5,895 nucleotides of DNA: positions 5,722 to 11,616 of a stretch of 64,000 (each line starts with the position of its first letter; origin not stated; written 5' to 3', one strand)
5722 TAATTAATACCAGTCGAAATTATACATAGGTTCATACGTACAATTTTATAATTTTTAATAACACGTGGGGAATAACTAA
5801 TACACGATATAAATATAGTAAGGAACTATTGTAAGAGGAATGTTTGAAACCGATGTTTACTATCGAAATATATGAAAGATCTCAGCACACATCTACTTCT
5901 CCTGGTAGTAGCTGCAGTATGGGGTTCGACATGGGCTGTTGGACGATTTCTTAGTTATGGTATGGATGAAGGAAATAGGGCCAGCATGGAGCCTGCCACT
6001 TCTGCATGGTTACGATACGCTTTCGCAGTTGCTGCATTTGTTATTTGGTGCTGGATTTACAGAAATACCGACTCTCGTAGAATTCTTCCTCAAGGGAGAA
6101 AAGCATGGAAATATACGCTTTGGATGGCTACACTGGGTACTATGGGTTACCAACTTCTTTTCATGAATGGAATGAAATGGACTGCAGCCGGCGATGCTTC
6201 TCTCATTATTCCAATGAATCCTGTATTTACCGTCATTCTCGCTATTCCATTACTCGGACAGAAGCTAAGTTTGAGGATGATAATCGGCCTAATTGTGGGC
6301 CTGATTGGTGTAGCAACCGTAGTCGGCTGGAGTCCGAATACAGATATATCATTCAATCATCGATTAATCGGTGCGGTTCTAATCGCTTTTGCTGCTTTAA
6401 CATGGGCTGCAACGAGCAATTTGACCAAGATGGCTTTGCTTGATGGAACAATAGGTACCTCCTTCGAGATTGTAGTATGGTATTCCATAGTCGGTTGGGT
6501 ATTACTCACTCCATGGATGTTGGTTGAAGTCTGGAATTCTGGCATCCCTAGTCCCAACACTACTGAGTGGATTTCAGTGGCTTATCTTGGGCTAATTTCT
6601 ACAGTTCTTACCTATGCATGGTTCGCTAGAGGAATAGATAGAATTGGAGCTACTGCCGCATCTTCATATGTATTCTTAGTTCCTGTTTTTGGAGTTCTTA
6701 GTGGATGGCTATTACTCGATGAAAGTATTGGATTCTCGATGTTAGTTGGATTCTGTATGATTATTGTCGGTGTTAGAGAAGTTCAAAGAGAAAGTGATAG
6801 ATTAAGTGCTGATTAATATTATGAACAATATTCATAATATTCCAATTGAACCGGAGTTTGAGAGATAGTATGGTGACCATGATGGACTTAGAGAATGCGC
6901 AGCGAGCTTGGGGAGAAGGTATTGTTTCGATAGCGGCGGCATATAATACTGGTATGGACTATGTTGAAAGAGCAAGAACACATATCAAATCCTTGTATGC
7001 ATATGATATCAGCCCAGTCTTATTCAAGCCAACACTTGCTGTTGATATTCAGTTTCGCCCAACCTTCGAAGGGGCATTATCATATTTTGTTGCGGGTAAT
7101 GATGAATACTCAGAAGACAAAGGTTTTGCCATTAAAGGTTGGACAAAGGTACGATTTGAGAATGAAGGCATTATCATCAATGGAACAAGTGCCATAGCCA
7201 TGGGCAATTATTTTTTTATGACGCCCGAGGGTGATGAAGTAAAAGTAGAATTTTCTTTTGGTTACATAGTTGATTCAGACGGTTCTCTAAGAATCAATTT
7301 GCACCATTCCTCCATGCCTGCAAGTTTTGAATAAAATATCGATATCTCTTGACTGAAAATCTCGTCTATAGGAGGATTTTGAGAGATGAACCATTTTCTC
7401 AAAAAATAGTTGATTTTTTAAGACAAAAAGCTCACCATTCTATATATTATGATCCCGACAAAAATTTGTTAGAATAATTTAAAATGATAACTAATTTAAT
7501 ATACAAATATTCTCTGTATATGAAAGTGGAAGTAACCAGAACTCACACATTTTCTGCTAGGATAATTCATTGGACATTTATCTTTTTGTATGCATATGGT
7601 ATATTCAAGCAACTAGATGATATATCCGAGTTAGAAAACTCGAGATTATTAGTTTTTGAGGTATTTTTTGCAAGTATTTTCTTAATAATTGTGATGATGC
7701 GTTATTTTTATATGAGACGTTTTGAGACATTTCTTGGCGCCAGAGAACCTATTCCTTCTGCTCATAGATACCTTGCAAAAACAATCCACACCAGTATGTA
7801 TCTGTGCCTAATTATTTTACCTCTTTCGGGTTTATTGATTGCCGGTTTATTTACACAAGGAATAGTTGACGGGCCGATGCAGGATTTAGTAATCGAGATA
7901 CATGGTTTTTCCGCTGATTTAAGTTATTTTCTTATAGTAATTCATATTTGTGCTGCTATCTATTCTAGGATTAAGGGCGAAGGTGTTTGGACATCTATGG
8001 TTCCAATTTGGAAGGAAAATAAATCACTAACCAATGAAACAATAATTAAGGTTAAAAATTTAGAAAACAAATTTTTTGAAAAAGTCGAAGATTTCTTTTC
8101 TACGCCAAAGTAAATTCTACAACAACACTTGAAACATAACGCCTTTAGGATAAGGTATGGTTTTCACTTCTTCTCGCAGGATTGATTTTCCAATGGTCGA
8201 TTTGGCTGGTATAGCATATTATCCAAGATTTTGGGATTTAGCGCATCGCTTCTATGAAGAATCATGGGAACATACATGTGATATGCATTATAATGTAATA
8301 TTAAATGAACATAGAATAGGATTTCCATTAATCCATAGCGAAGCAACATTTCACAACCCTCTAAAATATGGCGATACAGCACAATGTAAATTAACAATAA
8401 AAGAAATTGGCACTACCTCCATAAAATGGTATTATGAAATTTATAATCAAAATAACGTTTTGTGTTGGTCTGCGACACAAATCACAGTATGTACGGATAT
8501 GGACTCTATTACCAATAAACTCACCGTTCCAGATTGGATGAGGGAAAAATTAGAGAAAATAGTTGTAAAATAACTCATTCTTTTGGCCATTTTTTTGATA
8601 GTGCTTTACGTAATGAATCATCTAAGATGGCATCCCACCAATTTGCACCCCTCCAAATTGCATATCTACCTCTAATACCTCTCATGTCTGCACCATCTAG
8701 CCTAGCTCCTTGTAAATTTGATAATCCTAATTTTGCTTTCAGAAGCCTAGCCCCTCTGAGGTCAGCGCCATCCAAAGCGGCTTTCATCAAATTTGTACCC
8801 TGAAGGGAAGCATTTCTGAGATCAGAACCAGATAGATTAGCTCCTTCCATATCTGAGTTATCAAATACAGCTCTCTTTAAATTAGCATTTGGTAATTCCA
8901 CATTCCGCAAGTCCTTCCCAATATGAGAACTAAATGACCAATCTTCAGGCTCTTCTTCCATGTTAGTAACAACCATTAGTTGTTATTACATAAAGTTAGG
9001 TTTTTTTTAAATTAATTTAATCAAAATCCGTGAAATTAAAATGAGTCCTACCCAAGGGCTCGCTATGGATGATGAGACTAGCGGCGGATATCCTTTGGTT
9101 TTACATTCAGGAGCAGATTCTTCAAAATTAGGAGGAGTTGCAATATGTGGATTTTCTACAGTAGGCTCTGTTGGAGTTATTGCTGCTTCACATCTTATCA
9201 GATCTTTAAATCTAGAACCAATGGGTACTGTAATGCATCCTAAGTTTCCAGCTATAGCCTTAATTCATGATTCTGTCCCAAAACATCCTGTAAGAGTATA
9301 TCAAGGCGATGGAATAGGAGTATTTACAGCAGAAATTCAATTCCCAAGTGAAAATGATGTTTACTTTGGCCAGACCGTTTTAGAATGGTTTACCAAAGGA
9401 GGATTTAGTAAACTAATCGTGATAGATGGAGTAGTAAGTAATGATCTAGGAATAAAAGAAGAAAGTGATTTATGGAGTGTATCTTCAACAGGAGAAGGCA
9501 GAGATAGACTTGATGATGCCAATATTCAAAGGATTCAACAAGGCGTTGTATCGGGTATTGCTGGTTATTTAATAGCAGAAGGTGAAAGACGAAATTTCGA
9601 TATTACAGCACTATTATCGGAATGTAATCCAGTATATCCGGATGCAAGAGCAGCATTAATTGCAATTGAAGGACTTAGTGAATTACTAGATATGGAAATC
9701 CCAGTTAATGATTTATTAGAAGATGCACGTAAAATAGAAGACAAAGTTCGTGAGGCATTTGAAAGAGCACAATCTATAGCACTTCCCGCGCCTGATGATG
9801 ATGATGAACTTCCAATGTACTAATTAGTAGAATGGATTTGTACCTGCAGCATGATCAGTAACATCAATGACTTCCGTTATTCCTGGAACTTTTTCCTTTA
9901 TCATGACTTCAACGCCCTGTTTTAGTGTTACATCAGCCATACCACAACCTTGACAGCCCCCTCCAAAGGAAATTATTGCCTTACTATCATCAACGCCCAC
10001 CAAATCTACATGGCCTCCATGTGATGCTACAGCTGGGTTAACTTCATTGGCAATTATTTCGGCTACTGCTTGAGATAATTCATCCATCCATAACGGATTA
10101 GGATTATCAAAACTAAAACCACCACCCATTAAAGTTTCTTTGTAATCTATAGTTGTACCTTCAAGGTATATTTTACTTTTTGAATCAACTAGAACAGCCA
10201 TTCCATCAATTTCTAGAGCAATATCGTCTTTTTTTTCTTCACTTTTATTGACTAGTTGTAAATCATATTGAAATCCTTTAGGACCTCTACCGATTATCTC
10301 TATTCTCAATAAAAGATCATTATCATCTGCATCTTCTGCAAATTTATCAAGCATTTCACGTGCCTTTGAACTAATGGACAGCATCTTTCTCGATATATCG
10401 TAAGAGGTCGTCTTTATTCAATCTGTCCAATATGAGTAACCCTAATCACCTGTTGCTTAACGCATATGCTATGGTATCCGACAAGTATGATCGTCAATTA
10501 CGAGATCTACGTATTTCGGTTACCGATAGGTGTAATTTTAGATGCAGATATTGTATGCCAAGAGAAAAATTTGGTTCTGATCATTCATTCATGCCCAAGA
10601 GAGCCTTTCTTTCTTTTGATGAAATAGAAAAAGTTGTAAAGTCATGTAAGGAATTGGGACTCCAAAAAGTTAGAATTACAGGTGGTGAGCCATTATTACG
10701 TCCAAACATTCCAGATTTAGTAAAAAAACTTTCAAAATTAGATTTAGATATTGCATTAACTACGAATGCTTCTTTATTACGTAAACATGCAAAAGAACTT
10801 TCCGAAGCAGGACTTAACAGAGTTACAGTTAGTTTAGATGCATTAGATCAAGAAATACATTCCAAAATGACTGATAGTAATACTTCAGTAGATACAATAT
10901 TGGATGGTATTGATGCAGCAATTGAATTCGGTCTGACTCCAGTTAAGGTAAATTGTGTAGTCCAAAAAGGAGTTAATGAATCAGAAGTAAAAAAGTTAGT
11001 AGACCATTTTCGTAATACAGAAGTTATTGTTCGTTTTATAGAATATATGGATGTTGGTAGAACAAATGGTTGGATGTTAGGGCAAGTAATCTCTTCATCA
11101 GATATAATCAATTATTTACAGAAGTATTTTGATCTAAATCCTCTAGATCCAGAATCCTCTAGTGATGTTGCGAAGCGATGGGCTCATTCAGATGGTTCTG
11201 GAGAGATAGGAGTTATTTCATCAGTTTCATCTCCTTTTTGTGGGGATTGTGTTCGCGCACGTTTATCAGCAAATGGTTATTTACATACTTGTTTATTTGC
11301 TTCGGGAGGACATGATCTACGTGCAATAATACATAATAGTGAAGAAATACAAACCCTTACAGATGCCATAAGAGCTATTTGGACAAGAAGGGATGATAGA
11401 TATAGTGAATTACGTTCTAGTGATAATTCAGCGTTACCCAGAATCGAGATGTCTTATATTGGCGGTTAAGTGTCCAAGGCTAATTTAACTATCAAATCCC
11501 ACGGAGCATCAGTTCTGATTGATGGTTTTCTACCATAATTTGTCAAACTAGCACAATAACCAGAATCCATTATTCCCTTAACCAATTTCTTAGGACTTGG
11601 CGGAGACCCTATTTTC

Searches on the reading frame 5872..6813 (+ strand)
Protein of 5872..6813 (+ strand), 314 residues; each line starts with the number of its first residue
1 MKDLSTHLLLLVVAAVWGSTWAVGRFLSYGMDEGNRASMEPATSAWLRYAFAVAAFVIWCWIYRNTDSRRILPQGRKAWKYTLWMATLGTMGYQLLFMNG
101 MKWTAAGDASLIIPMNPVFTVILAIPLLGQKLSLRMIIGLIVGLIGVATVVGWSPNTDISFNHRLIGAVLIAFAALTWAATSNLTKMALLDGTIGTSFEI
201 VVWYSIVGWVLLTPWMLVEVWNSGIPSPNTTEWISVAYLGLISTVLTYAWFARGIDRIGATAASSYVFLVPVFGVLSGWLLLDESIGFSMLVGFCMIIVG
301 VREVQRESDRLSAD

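Call 79: search_protein_families(library=pfam, proteins=[window:5872-6813:+], max_evalue=0.0001)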
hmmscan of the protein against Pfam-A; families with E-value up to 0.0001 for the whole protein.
window:5872-6813:+ (314 aa): 2 families
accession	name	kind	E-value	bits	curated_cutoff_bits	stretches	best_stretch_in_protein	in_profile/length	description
PF00892.27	EamA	-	1.9e-39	135.5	28.2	2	6-151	3-134/135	EamA-like transporter family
PF03151.22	TPT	-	1.7e-06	28.1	30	1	56-301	42-287/291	Triose-phosphate Transporter family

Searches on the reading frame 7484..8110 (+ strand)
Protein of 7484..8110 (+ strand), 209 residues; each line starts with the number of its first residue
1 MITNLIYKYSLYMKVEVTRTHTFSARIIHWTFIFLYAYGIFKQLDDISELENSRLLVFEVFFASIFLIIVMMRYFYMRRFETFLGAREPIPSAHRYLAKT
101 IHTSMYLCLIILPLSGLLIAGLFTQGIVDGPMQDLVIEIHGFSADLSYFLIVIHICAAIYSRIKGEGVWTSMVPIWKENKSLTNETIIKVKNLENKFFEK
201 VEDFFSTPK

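Call 79: search_protein_families(library=pfam, proteins=[window:7484-8110:+], max_evalue=0.0001)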
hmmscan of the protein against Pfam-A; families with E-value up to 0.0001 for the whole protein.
window:7484-8110:+ (209 aa): 1 family
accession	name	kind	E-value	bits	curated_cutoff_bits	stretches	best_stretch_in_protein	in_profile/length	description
PF01292.26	Ni_hydr_CYTB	-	1.3e-18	67.9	30.1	1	21-174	2-178/179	Prokaryotic cytochrome b561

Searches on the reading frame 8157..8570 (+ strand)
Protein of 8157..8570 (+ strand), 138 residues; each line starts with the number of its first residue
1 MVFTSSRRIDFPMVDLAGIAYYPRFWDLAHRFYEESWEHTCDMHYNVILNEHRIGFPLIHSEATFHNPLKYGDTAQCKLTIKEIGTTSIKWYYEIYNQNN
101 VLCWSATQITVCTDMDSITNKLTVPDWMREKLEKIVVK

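Call 79: search_protein_families(library=pfam, proteins=[window:8157-8570:+], max_evalue=0.0001)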
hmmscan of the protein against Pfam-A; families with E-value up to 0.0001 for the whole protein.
window:8157-8570:+ (138 aa): 2 families
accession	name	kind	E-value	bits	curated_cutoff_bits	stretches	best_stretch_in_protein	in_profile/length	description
PF13279.12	4HBT_2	-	2.7e-11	44.4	25.5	1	15-132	7-122/122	Thioesterase-like superfamily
PF03061.28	4HBT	-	7.2e-09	36.3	20.6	1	48-103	27-78/79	Thioesterase superfamily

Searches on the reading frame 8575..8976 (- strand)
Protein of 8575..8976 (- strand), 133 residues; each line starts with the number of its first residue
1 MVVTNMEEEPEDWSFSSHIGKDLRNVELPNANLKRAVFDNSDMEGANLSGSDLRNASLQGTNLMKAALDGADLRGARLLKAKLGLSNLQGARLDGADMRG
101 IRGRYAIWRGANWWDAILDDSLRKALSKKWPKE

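Call 79: search_protein_families(library=pfam, proteins=[window:8575-8976:-], max_evalue=0.0001)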
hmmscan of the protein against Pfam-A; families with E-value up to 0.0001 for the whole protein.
window:8575-8976:- (133 aa): 3 families
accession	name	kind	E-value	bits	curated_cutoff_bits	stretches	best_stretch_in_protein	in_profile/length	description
PF00805.28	Pentapeptide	-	1e-32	111.7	20.2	4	41-78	1-38/40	Pentapeptide repeats (8 copies)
PF13599.13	Pentapeptide_4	-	6.9e-09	36.1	38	1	19-87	9-77/78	Pentapeptide repeat region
PF13576.12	Pentapeptide_3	-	6.2e-08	33.2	27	1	34-77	2-48/48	Pentapeptide repeats (9 copies)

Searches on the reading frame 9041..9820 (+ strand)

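Call 79: search_protein_families(library=pfam, proteins=[window:9041-9820:+], max_evalue=0.0001)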
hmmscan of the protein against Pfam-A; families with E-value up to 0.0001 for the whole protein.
window:9041-9820:+ (260 aa): 1 family
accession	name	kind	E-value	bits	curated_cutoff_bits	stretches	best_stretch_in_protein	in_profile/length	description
PF09754.15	PAC2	-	9.7e-34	117.5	25.8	1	34-238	1-213/215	PAC2 family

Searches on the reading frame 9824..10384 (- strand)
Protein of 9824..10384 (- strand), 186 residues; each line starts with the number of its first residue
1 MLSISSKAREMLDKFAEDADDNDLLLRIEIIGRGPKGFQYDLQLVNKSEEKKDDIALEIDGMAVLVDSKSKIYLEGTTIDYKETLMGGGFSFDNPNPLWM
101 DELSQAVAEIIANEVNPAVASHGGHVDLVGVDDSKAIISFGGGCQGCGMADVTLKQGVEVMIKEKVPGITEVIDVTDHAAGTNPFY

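Call 80: search_protein_families(library=pfam, proteins=[window:9824-10384:-], max_evalue=0.0001)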
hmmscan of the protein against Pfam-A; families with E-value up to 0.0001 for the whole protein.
window:9824-10384:- (186 aa): 2 families
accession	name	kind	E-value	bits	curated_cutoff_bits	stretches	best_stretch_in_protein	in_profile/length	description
PF01106.22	NifU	-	1.7e-21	76.6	27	1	107-173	1-67/67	NifU-like domain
PF01521.26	Fe-S_biosyn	-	1e-13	51.9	26.3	1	2-96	3-101/110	Iron-sulphur cluster biosynthesis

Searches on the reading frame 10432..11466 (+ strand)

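Call 80: search_protein_families(library=pfam, proteins=[window:10432-11466:+], max_evalue=0.0001)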
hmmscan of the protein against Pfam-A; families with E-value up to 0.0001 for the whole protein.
window:10432-11466:+ (345 aa): 3 families
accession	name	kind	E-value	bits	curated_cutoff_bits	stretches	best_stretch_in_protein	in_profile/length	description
PF04055.27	Radical_SAM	-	4.9e-38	131.3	29.5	1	28-191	1-164/166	Radical SAM superfamily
PF06463.18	Mob_synth_C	-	4.1e-35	121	37.4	1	199-325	2-127/128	Molybdenum Cofactor Synthesis C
PF13353.11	Fer4_12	-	1.3e-05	25.9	22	1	33-136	14-114/137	4Fe-4S single cluster domain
